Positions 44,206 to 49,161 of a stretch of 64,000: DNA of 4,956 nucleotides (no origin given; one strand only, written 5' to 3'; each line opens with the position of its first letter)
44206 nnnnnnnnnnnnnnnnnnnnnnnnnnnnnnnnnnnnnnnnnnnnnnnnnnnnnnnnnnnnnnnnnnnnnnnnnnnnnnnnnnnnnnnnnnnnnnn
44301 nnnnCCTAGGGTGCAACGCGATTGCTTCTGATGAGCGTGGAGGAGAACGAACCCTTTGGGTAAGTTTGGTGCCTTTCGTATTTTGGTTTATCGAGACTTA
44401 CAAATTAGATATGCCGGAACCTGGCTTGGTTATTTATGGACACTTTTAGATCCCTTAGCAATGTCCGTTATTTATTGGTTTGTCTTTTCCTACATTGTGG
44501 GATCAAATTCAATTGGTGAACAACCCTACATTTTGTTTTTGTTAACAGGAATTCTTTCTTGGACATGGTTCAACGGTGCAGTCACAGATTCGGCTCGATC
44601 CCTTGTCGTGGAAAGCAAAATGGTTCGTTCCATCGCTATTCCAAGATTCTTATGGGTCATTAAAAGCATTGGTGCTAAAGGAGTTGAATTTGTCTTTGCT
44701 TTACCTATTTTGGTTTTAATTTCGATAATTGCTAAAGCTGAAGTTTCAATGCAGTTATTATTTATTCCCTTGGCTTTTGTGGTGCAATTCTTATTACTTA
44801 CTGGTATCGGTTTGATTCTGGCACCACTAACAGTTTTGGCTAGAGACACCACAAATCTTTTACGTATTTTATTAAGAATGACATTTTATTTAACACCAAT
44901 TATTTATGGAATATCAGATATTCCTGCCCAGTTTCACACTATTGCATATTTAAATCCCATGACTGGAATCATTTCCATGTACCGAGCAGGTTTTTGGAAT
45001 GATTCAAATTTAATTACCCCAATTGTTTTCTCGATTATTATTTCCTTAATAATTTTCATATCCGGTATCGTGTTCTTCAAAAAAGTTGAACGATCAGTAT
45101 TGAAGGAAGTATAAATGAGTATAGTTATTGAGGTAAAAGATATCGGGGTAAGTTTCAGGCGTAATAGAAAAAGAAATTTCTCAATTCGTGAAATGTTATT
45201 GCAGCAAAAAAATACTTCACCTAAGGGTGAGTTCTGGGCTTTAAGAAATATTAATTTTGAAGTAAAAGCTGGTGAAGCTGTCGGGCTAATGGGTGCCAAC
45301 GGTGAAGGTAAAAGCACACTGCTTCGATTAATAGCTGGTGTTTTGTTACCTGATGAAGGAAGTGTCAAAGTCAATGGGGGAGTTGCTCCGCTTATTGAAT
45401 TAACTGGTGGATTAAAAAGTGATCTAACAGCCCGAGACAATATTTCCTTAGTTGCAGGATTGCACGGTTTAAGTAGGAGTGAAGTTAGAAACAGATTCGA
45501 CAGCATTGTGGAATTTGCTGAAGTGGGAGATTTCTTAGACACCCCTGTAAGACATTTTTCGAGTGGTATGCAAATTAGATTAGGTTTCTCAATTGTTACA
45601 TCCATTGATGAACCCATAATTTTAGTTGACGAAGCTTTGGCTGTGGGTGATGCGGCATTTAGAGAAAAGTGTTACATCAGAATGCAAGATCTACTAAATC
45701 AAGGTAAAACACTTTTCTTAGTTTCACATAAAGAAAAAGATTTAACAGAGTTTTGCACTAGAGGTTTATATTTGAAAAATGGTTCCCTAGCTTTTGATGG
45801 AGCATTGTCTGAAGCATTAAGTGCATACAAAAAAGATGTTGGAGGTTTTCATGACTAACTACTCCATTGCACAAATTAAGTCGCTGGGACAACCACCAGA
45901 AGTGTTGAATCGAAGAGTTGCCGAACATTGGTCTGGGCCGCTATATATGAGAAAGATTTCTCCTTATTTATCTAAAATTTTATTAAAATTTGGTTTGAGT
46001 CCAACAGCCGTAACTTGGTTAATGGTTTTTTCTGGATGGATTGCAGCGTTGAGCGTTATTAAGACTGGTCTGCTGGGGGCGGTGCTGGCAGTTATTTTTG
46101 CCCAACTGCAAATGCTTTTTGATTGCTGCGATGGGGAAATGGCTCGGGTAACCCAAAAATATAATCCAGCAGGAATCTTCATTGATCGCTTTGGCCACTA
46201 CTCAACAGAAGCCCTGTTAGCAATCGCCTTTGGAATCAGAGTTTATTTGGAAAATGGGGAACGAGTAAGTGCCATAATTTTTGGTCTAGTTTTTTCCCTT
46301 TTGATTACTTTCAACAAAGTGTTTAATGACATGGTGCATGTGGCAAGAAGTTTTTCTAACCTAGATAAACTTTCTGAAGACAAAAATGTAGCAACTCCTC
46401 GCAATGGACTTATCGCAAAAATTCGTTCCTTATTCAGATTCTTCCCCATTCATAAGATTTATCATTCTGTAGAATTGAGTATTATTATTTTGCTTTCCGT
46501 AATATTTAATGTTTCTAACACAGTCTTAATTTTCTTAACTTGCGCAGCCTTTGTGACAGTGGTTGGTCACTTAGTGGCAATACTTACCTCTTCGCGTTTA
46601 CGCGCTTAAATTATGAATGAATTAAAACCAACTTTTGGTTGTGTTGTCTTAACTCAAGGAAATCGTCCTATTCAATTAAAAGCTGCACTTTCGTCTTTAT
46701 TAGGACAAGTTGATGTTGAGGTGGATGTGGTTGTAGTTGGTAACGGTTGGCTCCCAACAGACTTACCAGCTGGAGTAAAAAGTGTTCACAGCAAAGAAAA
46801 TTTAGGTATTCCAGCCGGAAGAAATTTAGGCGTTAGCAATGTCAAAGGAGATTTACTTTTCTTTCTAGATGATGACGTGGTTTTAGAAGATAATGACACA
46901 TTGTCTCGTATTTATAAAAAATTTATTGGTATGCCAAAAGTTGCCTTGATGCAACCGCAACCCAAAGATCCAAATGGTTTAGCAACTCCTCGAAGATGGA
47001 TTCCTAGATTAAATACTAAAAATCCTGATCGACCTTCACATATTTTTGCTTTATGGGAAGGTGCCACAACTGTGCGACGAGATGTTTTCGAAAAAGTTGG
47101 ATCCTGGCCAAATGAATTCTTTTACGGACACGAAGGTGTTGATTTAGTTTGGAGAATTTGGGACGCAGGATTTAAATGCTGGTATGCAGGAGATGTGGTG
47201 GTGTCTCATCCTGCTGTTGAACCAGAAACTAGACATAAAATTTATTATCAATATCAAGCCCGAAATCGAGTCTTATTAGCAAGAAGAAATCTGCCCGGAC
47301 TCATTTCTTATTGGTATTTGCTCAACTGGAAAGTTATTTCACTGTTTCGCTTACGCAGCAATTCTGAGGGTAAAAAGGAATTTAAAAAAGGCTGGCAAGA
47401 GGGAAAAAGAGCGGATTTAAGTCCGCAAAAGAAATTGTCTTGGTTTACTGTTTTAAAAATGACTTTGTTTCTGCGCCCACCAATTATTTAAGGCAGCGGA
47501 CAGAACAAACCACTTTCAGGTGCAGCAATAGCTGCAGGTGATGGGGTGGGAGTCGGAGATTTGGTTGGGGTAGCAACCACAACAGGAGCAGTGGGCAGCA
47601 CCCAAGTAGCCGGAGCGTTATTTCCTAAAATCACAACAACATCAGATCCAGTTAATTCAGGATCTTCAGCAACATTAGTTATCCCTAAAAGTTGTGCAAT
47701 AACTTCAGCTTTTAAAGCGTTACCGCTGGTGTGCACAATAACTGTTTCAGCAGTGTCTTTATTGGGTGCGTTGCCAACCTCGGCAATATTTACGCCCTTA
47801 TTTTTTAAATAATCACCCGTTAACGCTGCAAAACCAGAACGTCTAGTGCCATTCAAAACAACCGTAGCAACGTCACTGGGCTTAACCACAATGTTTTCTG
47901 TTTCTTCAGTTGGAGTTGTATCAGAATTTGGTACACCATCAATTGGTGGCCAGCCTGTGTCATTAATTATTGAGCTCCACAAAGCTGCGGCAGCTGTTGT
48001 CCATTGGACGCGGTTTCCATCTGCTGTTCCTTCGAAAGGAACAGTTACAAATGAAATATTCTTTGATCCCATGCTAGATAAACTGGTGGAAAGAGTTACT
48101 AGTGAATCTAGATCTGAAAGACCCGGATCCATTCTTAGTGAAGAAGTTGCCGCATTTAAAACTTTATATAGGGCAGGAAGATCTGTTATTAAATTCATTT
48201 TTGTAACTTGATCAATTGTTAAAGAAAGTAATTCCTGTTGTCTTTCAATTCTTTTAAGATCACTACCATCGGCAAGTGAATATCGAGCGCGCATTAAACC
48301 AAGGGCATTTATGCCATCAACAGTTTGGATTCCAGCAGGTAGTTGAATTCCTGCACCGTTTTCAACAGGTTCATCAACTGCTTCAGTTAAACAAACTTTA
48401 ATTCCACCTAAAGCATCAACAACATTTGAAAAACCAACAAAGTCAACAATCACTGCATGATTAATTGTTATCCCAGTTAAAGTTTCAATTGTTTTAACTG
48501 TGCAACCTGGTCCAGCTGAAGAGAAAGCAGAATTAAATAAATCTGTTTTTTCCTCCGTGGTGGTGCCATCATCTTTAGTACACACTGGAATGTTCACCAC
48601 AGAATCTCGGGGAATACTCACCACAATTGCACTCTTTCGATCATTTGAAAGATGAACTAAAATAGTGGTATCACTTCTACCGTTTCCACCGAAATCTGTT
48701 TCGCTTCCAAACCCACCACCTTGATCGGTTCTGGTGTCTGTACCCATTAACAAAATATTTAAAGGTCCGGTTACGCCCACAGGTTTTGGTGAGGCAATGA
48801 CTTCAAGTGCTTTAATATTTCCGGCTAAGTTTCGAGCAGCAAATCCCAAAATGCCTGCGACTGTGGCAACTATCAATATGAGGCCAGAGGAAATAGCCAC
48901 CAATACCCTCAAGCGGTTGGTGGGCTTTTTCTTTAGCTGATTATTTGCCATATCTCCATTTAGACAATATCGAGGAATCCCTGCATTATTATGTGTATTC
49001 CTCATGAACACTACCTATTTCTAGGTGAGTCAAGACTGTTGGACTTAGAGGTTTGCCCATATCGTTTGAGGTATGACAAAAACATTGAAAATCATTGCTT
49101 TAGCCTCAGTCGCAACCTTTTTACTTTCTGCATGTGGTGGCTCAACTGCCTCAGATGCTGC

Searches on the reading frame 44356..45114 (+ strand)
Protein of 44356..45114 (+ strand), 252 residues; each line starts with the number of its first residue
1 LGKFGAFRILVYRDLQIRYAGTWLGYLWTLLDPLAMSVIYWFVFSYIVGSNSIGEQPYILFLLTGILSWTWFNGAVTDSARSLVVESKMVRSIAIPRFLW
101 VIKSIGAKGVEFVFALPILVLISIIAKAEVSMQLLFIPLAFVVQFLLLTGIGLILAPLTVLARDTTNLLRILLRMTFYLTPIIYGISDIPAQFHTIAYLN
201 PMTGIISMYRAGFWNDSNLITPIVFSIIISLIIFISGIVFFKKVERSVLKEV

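Call 68: search_protein_families(library=pfam, proteins=[window:44356-45114:+], max_evalue=0.00001)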
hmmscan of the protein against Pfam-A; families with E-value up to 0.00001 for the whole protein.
window:44356-45114:+ (252 aa): 1 family
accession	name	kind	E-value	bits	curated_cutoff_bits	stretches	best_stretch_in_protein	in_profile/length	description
PF01061.29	ABC2_membrane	-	1.3e-14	54.7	26.9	1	7-213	3-210/211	ABC-2 type transporter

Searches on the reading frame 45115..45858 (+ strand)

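Call 68: search_protein_families(library=pfam, proteins=[window:45115-45858:+], max_evalue=0.00001)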
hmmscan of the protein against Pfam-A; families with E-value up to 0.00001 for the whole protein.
window:45115-45858:+ (247 aa): 1 family
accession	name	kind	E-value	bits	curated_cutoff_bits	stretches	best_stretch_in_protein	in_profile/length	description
PF00005.33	ABC_tran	-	2.1e-20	74.1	25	1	43-175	1-136/137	ABC transporter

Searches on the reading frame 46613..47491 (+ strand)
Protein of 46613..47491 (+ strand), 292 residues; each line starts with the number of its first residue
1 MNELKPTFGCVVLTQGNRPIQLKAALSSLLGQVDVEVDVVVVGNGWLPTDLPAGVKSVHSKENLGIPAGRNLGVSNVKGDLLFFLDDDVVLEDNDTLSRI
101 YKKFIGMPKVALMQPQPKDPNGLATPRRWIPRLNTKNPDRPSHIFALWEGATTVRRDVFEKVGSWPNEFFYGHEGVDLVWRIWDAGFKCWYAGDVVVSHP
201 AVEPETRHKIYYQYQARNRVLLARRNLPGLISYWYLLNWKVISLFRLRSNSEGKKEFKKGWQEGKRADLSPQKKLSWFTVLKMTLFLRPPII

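Call 68: search_protein_families(library=pfam, proteins=[window:46613-47491:+], max_evalue=0.00001)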
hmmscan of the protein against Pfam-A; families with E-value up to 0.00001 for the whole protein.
window:46613-47491:+ (292 aa): 1 family
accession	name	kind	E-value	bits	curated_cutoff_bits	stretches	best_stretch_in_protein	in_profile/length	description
PF00535.33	Glycos_transf_2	-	2.5e-11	44.2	23.3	1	52-162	52-167/168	Glycosyl transferase family 2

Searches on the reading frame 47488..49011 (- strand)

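Call 68: search_protein_families(library=pfam, proteins=[window:47488-49011:-], max_evalue=0.00001)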
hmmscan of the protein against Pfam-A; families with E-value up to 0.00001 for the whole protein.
window:47488-49011:- (507 aa): 2 families
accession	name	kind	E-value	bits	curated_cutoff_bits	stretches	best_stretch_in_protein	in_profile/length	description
PF03816.19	LytR_cpsA_psr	-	1e-41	143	24.6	1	112-269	1-148/150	LytR_cpsA_psr family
PF13399.11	LytR_C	-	2.7e-15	57.5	22.2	1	383-464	4-84/86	LytR cell envelope-related transcriptional attenuator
